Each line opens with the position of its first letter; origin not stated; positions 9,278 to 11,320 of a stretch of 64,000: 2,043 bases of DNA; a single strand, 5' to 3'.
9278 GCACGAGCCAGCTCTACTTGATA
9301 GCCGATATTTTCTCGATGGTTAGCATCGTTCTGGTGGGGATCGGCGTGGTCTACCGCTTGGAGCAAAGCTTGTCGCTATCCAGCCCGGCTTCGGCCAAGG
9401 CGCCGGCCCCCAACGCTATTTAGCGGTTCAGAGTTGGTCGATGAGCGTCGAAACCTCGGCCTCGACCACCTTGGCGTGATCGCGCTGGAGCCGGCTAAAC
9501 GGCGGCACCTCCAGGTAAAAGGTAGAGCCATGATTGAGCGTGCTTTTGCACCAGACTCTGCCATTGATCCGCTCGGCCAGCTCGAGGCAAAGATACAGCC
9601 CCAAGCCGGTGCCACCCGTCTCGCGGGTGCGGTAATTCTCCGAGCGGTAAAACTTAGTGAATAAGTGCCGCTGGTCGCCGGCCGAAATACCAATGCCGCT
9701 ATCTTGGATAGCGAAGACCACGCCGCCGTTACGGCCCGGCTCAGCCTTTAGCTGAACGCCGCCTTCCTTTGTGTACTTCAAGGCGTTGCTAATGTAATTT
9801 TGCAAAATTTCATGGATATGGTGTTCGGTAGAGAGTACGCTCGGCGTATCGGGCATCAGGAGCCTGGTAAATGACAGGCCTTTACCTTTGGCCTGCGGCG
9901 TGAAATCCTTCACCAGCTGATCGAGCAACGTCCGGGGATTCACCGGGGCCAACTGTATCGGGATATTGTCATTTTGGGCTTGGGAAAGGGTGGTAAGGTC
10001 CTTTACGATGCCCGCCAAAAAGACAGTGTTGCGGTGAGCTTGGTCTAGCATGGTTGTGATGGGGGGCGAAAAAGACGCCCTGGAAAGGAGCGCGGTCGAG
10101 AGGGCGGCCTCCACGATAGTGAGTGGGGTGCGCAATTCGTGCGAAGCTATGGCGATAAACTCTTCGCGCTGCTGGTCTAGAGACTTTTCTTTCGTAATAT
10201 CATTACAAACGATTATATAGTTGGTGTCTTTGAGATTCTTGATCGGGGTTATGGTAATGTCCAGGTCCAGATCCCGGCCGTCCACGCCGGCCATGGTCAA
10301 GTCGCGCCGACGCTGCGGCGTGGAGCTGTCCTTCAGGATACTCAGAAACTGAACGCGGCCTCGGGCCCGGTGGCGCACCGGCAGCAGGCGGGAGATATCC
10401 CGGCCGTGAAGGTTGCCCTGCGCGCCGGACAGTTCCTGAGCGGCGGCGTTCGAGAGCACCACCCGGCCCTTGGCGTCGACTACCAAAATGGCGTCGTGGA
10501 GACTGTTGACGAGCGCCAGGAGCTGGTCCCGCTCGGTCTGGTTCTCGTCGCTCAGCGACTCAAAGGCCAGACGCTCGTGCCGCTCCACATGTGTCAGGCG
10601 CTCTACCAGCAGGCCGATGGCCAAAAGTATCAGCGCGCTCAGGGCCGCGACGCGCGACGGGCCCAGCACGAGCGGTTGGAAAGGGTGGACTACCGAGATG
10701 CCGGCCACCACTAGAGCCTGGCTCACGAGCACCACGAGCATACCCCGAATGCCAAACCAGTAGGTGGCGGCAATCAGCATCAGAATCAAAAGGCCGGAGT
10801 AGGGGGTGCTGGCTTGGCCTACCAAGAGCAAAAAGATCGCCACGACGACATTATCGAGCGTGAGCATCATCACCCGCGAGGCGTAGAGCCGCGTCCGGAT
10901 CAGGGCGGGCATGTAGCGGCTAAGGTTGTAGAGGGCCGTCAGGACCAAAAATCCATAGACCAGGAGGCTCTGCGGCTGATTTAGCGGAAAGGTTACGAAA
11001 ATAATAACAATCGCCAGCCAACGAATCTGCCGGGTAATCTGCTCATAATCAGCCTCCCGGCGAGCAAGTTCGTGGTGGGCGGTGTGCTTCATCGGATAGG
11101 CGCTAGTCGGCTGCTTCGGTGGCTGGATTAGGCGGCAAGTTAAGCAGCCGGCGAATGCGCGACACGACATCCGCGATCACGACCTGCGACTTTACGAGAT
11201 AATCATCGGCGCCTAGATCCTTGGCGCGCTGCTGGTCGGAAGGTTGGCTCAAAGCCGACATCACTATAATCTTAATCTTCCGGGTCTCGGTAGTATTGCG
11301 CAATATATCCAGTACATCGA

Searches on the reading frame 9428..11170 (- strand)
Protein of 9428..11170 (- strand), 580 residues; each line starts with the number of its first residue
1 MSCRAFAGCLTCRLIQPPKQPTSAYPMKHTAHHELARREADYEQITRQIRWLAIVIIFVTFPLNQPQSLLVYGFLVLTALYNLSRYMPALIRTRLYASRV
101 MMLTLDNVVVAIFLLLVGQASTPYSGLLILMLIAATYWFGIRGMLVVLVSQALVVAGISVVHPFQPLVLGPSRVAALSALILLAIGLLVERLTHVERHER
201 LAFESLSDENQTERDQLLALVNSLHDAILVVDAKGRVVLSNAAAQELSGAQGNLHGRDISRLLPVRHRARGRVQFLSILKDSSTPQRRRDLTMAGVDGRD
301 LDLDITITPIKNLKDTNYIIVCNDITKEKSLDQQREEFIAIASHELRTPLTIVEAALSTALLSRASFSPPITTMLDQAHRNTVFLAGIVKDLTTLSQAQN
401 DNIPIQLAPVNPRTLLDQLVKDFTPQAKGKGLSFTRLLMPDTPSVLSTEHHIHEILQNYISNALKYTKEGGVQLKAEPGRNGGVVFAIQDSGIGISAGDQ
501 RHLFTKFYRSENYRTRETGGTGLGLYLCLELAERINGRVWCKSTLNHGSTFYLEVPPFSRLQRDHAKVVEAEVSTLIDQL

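Call 105: search_protein_families(library=pfam, proteins=[window:9428-11170:-], max_evalue=0.00001)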
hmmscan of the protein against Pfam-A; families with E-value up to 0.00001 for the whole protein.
window:9428-11170:- (580 aa): 4 families
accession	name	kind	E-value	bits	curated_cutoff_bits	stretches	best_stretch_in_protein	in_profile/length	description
PF02518.31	HATPase_c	-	2.6e-25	89.4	26.4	1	449-556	3-108/111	Histidine kinase-, DNA gyrase B-, and HSP90-like ATPase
PF00989.32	PAS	-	9.6e-10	38.9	22.6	1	217-325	3-113/113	PAS fold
PF13426.13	PAS_9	-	1.9e-08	35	27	1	226-327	2-103/103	PAS domain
PF00512.31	HisKA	-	6.8e-08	32.9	26.9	1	334-400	1-65/66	His Kinase A (phospho-acceptor) domain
